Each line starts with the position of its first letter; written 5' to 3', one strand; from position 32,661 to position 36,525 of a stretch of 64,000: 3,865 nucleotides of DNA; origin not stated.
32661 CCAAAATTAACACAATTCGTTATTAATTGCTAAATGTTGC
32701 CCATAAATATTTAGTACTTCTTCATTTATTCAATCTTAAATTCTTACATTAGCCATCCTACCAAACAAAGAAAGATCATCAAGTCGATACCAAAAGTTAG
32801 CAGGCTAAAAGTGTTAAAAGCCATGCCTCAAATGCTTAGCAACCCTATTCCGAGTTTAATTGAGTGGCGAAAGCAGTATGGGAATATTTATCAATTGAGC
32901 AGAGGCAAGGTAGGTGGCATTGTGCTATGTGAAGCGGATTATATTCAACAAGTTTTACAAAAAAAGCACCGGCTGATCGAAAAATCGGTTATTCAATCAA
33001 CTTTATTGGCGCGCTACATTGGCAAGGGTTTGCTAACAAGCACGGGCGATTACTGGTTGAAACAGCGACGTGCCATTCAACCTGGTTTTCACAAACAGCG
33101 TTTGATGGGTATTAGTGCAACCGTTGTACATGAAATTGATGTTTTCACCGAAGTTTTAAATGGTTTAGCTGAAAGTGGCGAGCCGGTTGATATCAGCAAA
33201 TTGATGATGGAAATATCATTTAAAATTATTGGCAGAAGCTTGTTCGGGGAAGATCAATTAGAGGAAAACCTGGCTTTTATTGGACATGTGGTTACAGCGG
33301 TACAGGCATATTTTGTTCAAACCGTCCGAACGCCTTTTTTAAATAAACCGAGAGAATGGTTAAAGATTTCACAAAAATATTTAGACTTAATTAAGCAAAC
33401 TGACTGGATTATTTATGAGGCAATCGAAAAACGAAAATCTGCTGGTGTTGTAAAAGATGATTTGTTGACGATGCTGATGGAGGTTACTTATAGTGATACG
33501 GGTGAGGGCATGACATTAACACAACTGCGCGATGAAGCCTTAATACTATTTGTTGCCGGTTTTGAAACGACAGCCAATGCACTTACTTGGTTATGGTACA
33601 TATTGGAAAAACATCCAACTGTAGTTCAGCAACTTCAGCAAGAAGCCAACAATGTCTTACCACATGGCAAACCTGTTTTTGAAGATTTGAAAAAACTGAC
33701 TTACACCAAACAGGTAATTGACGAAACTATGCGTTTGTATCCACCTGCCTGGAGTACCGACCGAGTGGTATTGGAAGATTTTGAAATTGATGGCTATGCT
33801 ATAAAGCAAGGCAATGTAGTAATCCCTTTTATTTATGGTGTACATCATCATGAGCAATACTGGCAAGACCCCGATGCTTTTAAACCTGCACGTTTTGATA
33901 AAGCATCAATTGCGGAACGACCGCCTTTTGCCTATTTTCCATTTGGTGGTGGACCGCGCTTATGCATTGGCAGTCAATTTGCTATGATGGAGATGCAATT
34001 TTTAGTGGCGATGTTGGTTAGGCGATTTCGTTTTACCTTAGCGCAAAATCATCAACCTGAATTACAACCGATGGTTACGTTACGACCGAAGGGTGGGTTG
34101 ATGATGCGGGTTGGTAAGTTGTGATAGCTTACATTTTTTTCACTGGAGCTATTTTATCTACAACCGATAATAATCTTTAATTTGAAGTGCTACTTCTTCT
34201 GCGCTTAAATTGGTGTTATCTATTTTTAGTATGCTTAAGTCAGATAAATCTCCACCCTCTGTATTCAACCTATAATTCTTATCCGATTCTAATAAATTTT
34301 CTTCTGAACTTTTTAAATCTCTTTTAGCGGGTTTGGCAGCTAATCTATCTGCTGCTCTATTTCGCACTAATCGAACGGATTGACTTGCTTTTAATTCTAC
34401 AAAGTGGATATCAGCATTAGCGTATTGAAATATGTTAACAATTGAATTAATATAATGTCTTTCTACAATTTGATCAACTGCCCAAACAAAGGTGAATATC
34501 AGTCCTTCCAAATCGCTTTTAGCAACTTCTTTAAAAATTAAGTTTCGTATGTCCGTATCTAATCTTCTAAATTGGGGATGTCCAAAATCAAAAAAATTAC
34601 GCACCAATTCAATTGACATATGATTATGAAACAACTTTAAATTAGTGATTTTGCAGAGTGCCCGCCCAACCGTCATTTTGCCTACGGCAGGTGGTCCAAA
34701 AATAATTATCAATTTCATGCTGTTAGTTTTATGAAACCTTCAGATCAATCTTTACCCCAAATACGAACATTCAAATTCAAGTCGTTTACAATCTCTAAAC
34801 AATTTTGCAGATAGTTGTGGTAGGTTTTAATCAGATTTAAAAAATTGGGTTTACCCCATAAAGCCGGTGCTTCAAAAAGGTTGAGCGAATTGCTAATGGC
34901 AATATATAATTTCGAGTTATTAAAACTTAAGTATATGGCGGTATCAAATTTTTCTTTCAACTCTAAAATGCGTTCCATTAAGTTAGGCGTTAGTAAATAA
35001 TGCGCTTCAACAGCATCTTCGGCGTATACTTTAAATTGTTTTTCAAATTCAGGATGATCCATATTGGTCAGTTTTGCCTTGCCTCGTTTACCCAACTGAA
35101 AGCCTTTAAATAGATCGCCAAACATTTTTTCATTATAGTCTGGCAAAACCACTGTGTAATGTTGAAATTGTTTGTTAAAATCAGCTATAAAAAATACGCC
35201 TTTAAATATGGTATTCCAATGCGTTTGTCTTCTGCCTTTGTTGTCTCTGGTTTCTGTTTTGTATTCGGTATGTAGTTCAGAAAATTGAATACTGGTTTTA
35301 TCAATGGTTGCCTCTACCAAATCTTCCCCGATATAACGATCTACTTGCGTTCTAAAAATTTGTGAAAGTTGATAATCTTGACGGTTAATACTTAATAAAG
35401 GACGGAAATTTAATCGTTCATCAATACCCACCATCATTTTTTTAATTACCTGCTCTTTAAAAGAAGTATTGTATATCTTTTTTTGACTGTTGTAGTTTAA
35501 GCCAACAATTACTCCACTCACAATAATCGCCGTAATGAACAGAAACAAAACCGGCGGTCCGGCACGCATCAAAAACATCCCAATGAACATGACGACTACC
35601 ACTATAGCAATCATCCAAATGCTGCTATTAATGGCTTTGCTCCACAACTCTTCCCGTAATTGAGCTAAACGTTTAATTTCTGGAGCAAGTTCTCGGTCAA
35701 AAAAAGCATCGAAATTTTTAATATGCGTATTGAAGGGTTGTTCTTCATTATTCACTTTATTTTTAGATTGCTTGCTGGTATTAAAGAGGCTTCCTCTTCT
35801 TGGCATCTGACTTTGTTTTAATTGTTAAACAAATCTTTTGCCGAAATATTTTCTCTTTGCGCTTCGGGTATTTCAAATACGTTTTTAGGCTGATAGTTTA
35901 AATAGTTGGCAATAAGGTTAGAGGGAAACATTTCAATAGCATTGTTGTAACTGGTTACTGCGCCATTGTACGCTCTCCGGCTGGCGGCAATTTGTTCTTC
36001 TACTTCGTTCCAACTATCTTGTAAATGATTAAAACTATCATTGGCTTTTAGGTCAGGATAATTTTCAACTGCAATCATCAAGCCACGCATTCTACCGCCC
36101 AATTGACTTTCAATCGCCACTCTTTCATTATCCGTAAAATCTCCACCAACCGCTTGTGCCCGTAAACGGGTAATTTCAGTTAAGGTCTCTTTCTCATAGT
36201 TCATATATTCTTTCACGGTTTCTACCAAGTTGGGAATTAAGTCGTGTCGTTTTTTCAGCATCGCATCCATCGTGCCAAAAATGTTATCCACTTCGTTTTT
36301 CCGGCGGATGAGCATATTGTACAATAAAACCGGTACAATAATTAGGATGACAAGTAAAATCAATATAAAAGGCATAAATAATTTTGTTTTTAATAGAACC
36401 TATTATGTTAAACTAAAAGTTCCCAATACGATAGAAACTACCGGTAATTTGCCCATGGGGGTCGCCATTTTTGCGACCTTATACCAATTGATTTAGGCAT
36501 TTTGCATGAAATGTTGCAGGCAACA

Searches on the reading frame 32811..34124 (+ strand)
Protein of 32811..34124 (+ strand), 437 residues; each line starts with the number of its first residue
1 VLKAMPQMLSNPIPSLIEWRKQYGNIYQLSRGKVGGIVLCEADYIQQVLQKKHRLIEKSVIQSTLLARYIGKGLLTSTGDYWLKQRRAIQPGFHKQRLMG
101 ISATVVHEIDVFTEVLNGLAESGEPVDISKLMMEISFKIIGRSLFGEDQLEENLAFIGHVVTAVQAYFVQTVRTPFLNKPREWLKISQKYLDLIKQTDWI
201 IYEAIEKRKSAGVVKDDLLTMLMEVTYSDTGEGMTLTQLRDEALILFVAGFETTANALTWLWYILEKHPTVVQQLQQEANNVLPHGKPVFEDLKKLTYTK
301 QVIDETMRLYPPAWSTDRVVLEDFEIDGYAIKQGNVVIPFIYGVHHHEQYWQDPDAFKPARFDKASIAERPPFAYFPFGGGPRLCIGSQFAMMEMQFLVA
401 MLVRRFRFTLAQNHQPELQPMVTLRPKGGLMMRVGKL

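Call 16: search_protein_families(library=ncbifam, proteins=[window:32811-34124:+], max_evalue=0.00001)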
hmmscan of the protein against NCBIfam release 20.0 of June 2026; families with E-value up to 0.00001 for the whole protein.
window:32811-34124:+ (437 aa): 8 families
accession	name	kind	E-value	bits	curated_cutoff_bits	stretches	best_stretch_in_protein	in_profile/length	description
NF051859.1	AlbFlvMonOxTrpSyn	equivalog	4e-55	187.2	700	1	8-432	37-453/457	bifunctional albaflavenone monooxygenase/terpene synthase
NF050147.1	aminopyruv_ApyO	equivalog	6.4e-46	156.9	525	1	11-434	4-421/444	RiPP biosynthesis cytochrome P450 ApyO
NF045812.1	PentlenOxigase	equivalog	2e-45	155.4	800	1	7-417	18-420/444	pentalenene oxygenase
TIGR04538.1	P450_cycloAA_1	subfamily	1.5e-17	63.6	500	1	197-407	177-367/395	cytochrome P450, cyclodipeptide synthase-associated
NF053744.1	FAProxCypCBc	equivalog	1.1e-16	60.5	600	1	296-433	273-411/416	CYP152 family fatty-acid peroxygenase CypC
NF041802.1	P450_SolI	exception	4.3e-16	58.4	850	1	201-407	218-396/424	solanimycin biosynthesis cytochrome P450 SolI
NF041177.1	Cyp119_Thmprot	equivalog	1.5e-11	43.7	680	1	290-409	233-343/368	cytochrome P450 Cyp119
TIGR04515.1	P450_rel_GT_act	subfamily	8.4e-08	32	343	1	300-365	261-326/386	P450-derived glycosyltransferase activator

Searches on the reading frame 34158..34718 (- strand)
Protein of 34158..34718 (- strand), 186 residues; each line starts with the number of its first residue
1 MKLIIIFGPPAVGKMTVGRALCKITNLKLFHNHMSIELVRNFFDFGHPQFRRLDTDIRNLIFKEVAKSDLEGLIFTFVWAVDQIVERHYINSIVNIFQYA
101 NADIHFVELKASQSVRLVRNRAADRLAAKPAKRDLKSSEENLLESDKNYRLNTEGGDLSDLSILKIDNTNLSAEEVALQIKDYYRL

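Call 16: search_protein_families(library=ncbifam, proteins=[window:34158-34718:-], max_evalue=0.00001)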
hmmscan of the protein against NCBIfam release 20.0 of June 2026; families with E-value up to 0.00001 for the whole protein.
window:34158-34718:- (186 aa): 1 family
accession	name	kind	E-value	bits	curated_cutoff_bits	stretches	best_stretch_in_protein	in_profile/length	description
TIGR02173.1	cyt_kin_arch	equivalog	9.2e-06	25.8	102.1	0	3-178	2-163/169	(d)CMP kinase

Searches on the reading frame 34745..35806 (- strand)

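Call 16: search_protein_families(library=ncbifam, proteins=[window:34745-35806:-], max_evalue=0.00001)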
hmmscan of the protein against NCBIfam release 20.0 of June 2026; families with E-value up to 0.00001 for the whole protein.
window:34745-35806:- (353 aa): 0 families

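Call 70: search_protein_families(library=pfam, proteins=[window:34745-35806:-], max_evalue=0.00001)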
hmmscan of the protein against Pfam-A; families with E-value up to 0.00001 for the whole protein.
window:34745-35806:- (353 aa): 1 family
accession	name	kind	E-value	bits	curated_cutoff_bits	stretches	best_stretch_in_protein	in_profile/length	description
PF11335.13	DUF3137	-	4.7e-42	143.6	26.1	1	199-345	1-139/139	Protein of unknown function (DUF3137)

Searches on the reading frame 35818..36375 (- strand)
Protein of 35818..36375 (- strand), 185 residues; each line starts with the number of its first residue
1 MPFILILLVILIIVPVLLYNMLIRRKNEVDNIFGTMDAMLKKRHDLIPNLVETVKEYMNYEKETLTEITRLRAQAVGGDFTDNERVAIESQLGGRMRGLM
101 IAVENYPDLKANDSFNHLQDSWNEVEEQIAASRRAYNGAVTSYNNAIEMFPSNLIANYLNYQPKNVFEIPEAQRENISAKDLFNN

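Call 70: search_protein_families(library=pfam, proteins=[window:35818-36375:-], max_evalue=0.00001)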
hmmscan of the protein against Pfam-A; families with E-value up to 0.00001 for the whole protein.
window:35818-36375:- (185 aa): 1 family
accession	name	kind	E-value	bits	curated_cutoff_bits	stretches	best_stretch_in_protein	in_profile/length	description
PF04011.17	LemA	-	2e-48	164.4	26.2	1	35-177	4-145/149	LemA family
